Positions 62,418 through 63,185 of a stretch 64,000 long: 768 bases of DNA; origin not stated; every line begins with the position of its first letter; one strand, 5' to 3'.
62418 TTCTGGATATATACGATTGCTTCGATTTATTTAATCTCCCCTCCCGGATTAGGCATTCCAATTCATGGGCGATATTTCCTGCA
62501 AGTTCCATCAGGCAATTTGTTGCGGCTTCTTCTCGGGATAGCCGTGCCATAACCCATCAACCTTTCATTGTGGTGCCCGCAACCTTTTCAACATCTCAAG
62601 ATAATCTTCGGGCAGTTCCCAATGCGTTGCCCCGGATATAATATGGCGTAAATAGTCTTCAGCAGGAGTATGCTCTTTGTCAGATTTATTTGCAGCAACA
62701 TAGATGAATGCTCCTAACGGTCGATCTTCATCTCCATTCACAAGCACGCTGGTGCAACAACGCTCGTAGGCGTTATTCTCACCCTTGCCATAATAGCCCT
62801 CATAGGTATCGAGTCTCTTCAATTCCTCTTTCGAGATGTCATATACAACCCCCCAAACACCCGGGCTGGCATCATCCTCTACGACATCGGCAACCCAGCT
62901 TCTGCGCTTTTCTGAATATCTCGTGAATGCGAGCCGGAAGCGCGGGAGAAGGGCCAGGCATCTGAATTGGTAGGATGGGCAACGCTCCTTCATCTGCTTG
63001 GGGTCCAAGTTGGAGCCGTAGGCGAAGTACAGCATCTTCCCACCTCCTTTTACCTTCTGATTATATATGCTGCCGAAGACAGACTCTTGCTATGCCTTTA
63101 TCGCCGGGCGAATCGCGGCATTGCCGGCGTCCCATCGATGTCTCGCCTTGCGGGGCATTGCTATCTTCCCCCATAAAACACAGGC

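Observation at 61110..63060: Low-GC two-gene module: GGCT/AIG2-like enzyme + large HEPN-like protein, embedded among TA cassettes. Candidate undescribed defence / abortive-infection system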

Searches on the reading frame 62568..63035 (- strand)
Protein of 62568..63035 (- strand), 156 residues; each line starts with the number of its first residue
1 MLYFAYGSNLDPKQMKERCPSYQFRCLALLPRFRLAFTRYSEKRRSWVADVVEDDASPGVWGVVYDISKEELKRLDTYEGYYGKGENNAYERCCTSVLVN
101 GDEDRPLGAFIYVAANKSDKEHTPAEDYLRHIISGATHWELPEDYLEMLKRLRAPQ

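Call 3: search_protein_families(library=pfam, proteins=[window:62568-63035:-], max_evalue=1)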
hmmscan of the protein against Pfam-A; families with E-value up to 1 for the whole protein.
window:62568-63035:- (156 aa): 3 families
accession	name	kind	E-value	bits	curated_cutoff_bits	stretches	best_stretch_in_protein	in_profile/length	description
PF06094.17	GGACT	-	1.2e-14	55.3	22.8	1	3-128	1-118/120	Gamma-glutamyl cyclotransferase, AIG2-like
PF13772.11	AIG2_2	-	2.4e-14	54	27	1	60-149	2-83/83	AIG2-like family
PF04752.17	ChaC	-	0.00049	20.6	21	1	41-121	42-120/176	ChaC-like protein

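Call 4: search_protein_families(library=padloc, proteins=[window:62568-63035:-], max_evalue=1)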
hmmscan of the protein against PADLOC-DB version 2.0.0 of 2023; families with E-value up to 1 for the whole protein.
window:62568-63035:- (156 aa): 0 families

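Call 5: search_protein_families(library=ncbifam, proteins=[window:62568-63035:-], max_evalue=1)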
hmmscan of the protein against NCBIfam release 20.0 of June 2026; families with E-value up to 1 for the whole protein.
window:62568-63035:- (156 aa): 0 families

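Call 22: find_homologous_proteins(query=window:62568-63035:-)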
Query window:62568-63035:- (156 aa): 586 proteins with E <= 0.001 among 636 candidates; the best 120 are listed.
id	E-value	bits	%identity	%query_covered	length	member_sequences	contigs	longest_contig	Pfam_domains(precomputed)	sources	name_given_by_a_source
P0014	1.3e-103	362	100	100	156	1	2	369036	PF13772.12,PF06094.18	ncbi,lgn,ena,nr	ncbi:MAG: gamma-glutamylcyclotransferase [Actinobacteria bacterium]|nr:gamma-glutamylcyclotransferas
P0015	5.8e-80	285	79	100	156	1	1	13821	PF13772.12,PF06094.18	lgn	-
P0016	6.6e-79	282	77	100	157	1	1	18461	PF13772.12,PF06094.18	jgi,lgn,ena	-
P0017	4.3e-77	276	76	100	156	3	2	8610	PF13772.12,PF06094.18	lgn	-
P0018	3.9e-76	273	78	96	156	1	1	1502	PF13772.12,PF06094.18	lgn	-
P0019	5.3e-59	217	63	100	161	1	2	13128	PF13772.12,PF06094.18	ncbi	-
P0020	7.8e-57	210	60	99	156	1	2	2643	PF13772.12,PF06094.18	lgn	-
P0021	1.1e-53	200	60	97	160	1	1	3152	PF13772.12,PF06094.18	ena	-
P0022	2.2e-53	199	59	99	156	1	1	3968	PF13772.12,PF06094.18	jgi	jgi:gamma-glutamylcyclotransferase (GGCT)/AIG2-like uncharacterized protein YtfP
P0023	9.5e-48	180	76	67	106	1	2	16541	PF06094.18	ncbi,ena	-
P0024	1.8e-38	150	49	97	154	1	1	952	PF13772.12,PF06094.18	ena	-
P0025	1.9e-38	150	51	97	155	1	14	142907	PF13772.12,PF06094.18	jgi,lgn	jgi:gamma-glutamylcyclotransferase (GGCT)/AIG2-like uncharacterized protein YtfP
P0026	1.1e-37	148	49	97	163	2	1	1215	PF13772.12,PF06094.18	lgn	-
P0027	1.5e-37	147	50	98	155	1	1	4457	PF13772.12,PF06094.18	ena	-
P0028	2.1e-37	147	52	99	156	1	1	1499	PF13772.12,PF06094.18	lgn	-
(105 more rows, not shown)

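Call 24: find_encoding_contigs(protein=P0014, flank=10000, max_places=4)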
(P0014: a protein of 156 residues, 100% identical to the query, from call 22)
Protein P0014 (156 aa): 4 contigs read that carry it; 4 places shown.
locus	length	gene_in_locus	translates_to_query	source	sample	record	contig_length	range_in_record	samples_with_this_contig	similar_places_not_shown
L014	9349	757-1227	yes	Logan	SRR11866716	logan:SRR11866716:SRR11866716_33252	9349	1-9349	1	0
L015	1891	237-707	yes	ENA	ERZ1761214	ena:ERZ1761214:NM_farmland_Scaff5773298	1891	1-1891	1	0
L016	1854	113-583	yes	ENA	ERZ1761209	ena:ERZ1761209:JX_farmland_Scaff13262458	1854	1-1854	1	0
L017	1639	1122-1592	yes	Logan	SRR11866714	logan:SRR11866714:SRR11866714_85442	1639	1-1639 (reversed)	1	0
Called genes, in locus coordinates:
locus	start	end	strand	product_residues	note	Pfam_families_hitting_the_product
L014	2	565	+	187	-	?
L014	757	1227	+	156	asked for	PF06094:GGACT, PF13772:AIG2_2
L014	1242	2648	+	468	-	-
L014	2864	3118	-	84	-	PF05016:ParE_toxin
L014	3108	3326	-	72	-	PF01402:RHH_1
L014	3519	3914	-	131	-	-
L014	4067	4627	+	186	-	PF04893:Yip1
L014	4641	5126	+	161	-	-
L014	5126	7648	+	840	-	-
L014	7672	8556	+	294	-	PF14559:TPR_19 (faint), PF17032:Zn_ribbon_15 (faint), PF18912:DZR_2 (faint), PF13248:Zn_ribbon_3 (faint), PF24460:DUF7575 (faint), PF12773:DZR, PF13240:Zn_Ribbon_1 (weak)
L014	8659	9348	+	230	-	?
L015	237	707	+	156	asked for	PF06094:GGACT, PF13772:AIG2_2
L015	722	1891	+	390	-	?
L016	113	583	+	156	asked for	PF06094:GGACT, PF13772:AIG2_2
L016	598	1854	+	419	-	?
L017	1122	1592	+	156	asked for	PF06094:GGACT, PF13772:AIG2_2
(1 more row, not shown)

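Call 25: find_encoding_contigs(protein=P0016, flank=8000, max_places=3)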
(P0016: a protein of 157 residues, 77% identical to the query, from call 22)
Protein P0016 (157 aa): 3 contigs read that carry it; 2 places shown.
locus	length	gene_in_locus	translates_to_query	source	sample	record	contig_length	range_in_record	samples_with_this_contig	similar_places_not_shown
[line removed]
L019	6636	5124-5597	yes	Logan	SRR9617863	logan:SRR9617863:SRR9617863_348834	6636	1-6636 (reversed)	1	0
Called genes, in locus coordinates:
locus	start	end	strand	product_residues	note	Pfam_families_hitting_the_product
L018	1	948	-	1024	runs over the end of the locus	PF04313:HSDR_N, PF04851:ResIII, PF18766:SWI2_SNF2, PF22679:T1R_D3-like, PF11867:T1RH-like_C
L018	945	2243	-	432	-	PF01420:Methylase_S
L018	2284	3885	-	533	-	PF12161:HsdM_N, PF02384:N6_Mtase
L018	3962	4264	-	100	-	-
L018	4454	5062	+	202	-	-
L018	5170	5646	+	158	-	-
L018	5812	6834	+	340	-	-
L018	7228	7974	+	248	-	-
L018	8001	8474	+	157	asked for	PF06094:GGACT, PF13772:AIG2_2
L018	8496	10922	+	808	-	-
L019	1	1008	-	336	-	?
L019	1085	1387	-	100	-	-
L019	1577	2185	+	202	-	-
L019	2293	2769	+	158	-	-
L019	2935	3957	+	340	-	-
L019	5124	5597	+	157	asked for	PF06094:GGACT, PF13772:AIG2_2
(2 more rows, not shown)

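Call 27: search_protein_families(library=pfam, proteins=[L018:8496-10919:+, L018:7228-7971:+, L018:5812-6831:+, L018:5170-5643:+, L018:4454-5059:+], max_evalue=1)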
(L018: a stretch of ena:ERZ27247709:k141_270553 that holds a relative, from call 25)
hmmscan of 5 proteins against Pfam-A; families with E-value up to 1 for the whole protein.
L018:8496-10919:+ (808 aa): 13 families
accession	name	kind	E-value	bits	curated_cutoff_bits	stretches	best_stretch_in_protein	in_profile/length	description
PF13401.12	AAA_22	-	0.0012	19.5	27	1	298-452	5-104/130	AAA domain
PF01637.24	ATPase_2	-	0.0045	17.3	33.2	1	292-450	14-127/225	ATPase domain predominantly from Archaea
PF24389.1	ORC-CDC6-like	-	0.006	15.8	27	1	288-318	22-52/571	ORC-CDC6-like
PF02367.23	TsaE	-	0.011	16.1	26.6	1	298-324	21-47/128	Threonylcarbamoyl adenosine biosynthesis protein TsaE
PF03193.22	RsgA_GTPase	-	0.016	15.5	30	1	282-333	90-139/174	RsgA GTPase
PF08477.19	Roc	-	0.027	15.2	27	1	301-334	2-35/119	Ras of Complex, Roc, domain of DAPkinase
PF05729.18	NACHT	-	0.048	13.9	26.7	1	299-338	1-43/167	NACHT domain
PF25199.1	nSTAND_NTPase5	-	0.071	13.4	34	0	418-472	82-133/145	Novel STAND NTPase 5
PF00910.28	RNA_helicase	-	0.14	13.1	21.5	0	301-320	1-20/105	RNA helicase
PF02492.25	cobW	-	0.17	11.9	20.7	0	301-320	3-22/180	CobW/HypB/UreG, nucleotide-binding domain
PF13479.12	AAA_24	-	0.18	12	27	1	301-353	5-48/195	AAA domain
PF12775.13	AAA_7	-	0.2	11.6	25.8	1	297-331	32-67/181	P-loop containing dynein motor region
PF13173.12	AAA_14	-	0.67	10.4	27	0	298-349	2-49/129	AAA domain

L018:7228-7971:+ (248 aa): 0 families

L018:5812-6831:+ (340 aa): 2 families
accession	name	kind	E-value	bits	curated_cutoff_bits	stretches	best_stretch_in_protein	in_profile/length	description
PF13814.12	Replic_Relax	-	3.1e-06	27.9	25.3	1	33-217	17-181/191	Replication-relaxation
PF06449.16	YMF19_C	-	0.11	12.7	25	0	52-75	8-31/51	ATP synthase YMF19, C-terminal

L018:5170-5643:+ (158 aa): 0 families

L018:4454-5059:+ (202 aa): 0 families

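Call 31: find_related_loci(query=A2, collection=genome_contigs, flank=6000)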
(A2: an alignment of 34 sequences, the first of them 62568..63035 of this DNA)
Query A2 (156 aa) in genome_contigs; peptide patterns used: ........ (x = any residue, [..] = any of these).
600 stretches matched a pattern (row limit reached: there are more); 571 encode a relative of the query (tblastn E <= 1e-3); the best 80 are kept; 80 distinct loci.
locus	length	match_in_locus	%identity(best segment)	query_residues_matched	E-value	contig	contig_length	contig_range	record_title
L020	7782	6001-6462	50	1-154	1e-40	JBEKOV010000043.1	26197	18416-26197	MAG: Chthoniobacteraceae bacterium isolate SPRUCE 449 SPRUCE_449_43, whole genome shotgun sequence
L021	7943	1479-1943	49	1-155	3e-38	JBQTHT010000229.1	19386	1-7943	MAG: Nitrospiraceae bacterium isolate SAR156 c_000000335563, whole genome shotgun sequence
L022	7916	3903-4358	48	1-152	5e-37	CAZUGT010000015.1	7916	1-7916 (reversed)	MAG TPA_asm: uncultured Rhodospirillaceae bacterium isolate SRP338948_co1_27 genome assembly, contig: k141_8715, whole g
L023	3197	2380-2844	43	1-156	5e-37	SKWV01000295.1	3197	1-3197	MAG: Trueperaceae bacterium isolate CSSed162cmB_219 CSSed16-2cmB-183176, whole genome shotgun sequence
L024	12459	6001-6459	45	1-153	2e-34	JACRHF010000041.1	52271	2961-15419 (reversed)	MAG: Nitrospirae bacterium isolate NC_groundwater_1770_Pr3_B-0.1um_51_186 SR-2_scaffold_141_1349030, whole genome shotgu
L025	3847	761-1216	43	1-152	1e-32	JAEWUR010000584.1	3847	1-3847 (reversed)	MAG: Planctomycetota bacterium isolate OH_SDB_29 k127_800677, whole genome shotgun sequence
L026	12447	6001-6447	43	1-152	1e-32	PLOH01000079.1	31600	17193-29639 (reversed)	MAG: Opitutia bacterium isolate fen_1464 73.20120800_E1D.18_contig_3070, whole genome shotgun sequence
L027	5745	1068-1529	44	1-154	5e-32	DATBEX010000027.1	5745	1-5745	MAG TPA_asm: Candidatus Udaeobacter sp. isolate SMAG_U3793 k141_2444891, whole genome shotgun sequence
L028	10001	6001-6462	44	1-154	2e-30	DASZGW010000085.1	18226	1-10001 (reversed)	MAG TPA_asm: Candidatus Udaeobacter sp. isolate SMAG_U6559 k141_6055878, whole genome shotgun sequence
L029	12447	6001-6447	42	1-152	1e-30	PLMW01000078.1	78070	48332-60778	MAG: Opitutia bacterium isolate fen_1467 73.20120800_E2X.33_contig_1950, whole genome shotgun sequence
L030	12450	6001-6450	41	1-150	1e-29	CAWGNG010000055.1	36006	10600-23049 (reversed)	MAG: uncultured Planctomycetaceae bacterium isolate MFD01112.bin.1.69 genome assembly, contig: contig_4653, whole genome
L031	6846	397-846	42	1-150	1e-29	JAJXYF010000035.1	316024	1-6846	MAG: Deltaproteobacteria bacterium isolate BP6.bin67 NODE_24_length_316024_cov_4.662472, whole genome shotgun sequence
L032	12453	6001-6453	42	1-149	2e-29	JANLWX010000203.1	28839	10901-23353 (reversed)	MAG: Candidatus Eisenbacteria bacterium isolate OTE_20_metabat_201 OTE_20_k141_660734, whole genome shotgun sequence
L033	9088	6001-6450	43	1-152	3e-29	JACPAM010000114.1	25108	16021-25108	MAG: Deltaproteobacteria bacterium isolate NC_groundwater_231_Ag_S-0.2um_58_12 S5_GD2017_2_S2_scaffold_1329, whole genom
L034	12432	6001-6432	47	1-146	1e-28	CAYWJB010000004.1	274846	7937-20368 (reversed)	MAG TPA_asm: uncultured Arcobacter sp. isolate binchicken_co107_238 genome assembly, contig: NODE_47_length_274846_cov_7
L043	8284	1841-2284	45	1-150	3e-33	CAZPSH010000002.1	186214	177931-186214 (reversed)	MAG TPA_asm: uncultured Thermoanaerobaculia bacterium isolate binchicken_co220_43 genome assembly, contig: NODE_12_lengt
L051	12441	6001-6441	39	1-150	4e-22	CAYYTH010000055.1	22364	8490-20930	MAG TPA_asm: uncultured Aestuariivirga sp. isolate SRP292972_co1_22 genome assembly, contig: NODE_1092_length_22364_cov_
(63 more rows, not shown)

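Call 32: find_related_loci(query=A2, collection=metagenome_contigs, flank=6000)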
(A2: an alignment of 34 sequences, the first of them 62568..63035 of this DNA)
Query A2 (156 aa) in metagenome_contigs; peptide patterns used: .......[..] (x = any residue, [..] = any of these).
600 stretches matched a pattern (row limit reached: there are more); 549 encode a relative of the query (tblastn E <= 1e-3); the best 80 are kept; 80 distinct loci.
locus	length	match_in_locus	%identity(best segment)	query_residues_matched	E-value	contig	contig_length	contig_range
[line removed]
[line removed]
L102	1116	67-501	47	1-147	7e-37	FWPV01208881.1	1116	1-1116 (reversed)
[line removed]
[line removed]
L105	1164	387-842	46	1-152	5e-35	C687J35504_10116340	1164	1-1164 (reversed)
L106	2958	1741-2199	42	1-152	2e-33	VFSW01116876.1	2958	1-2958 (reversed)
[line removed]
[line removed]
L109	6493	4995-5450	41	1-154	6e-33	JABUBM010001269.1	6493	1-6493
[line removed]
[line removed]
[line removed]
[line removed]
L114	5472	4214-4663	44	1-152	1e-31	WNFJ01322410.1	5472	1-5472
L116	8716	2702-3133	42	1-154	1e-30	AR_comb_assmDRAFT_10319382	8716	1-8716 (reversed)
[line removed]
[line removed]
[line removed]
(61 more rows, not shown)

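Call 46: search_protein_families(library=pfam, proteins=[L021:1946-4966:+, L113:2937-5993:+, L108:2546-5998:+, L108:6468-7691:+, L107:749-3583:+, L104:1172-2131:+, L109:69-4904:+, L101:1199-2095:+, L043:2466-5219:+], max_evalue=0.01)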
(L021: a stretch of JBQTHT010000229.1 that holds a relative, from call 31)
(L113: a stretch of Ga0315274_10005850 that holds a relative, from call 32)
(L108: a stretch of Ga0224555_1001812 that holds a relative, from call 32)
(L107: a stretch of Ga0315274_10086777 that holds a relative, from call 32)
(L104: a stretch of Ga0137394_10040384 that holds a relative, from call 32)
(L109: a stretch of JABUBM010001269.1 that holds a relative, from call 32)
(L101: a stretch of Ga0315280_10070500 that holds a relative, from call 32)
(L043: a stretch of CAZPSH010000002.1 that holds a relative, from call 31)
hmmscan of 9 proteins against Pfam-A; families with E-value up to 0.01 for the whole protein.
L021:1946-4966:+ (1007 aa): 3 families
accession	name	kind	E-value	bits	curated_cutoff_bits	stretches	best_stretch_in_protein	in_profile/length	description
PF06634.17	DUF1156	-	1.5e-23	83.1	24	1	14-69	2-56/73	Protein of unknown function (DUF1156)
PF02086.21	MethyltransfD12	-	0.00023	21.4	22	1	133-183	24-74/253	D12 class N6 adenine-specific DNA methyltransferase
PF01170.24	UPF0020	-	0.0019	18.3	22.3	0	117-160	16-59/197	RMKL-like, methyltransferase domain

L113:2937-5993:+ (1019 aa): 3 families
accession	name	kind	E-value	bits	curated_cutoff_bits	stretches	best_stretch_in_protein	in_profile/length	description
PF06634.17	DUF1156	-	1.2e-22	80.2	24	1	14-63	2-52/73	Protein of unknown function (DUF1156)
PF01170.24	UPF0020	-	2.2e-05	24.7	22.3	1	124-171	17-64/197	RMKL-like, methyltransferase domain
PF02086.21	MethyltransfD12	-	9.2e-05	22.7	22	1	135-191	20-76/253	D12 class N6 adenine-specific DNA methyltransferase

L108:2546-5998:+ (1151 aa): 8 families
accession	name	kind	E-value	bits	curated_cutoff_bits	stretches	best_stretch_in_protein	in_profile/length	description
PF00271.37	Helicase_C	-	2.2e-21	76.6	23.5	1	497-602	11-110/110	Helicase conserved C-terminal domain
PF13020.12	NOV_C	-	2.8e-17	63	22.1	1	1019-1105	2-88/91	Protein NO VEIN, C-terminal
PF00176.29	SNF2-rel_dom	-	6.1e-17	62.1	24.9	1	123-370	17-267/290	SNF2-related domain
PF04851.21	ResIII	-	1e-12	48.7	22.5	1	105-269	3-163/164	Type III restriction enzyme, res subunit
PF00270.35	DEAD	-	1.7e-08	34.8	26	1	117-269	10-161/167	DEAD/DEAH box helicase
PF09848.15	SLFN-g3_helicase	-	0.00016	21.5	24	1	131-256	9-113/354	Schlafen group 3, DNA/RNA helicase domain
PF13872.12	AAA_34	-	0.0013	18.1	27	1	99-240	36-191/306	P-loop containing NTP hydrolase pore-1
PF13245.12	AAA_19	-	0.0094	16.6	25.1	0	126-237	14-103/134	AAA domain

L108:6468-7691:+ (408 aa): 1 family
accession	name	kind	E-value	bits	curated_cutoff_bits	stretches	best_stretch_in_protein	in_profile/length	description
PF16289.11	PIN_12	-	4.3e-14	53.7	32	1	34-197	1-172/172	PIN domain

L107:749-3583:+ (945 aa): 1 family
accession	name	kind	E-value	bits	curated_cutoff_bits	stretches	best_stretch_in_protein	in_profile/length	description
PF04465.17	DUF499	-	2.5e-12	45.9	23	1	179-370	73-259/1024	Protein of unknown function (DUF499)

L104:1172-2131:+ (320 aa): 1 family
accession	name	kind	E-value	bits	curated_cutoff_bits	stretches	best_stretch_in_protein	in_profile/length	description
PF04313.20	HSDR_N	-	0.0012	19.1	25.1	0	228-271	126-164/198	Type I restriction enzyme R protein N terminus (HSDR_N)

L109:69-4904:+ (1612 aa): 4 families
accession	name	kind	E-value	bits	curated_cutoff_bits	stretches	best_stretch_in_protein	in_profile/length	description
PF00271.37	Helicase_C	-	1.1e-15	58.2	23.5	1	850-920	41-110/110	Helicase conserved C-terminal domain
PF00270.35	DEAD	-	1.5e-12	48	26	1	12-165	43-161/167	DEAD/DEAH box helicase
PF09369.15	MZB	-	9.5e-09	36.3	24.2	1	1372-1457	1-80/80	MrfA Zn-binding domain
PF04480.18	DUF559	-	0.0032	17.8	20.6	1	1558-1595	55-90/109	Protein of unknown function (DUF559)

L101:1199-2095:+ (299 aa): 0 families

L043:2466-5219:+ (918 aa): 1 family
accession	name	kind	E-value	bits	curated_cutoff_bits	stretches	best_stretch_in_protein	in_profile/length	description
PF04465.17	DUF499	-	5.5e-12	44.8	23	1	168-359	73-259/1024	Protein of unknown function (DUF499)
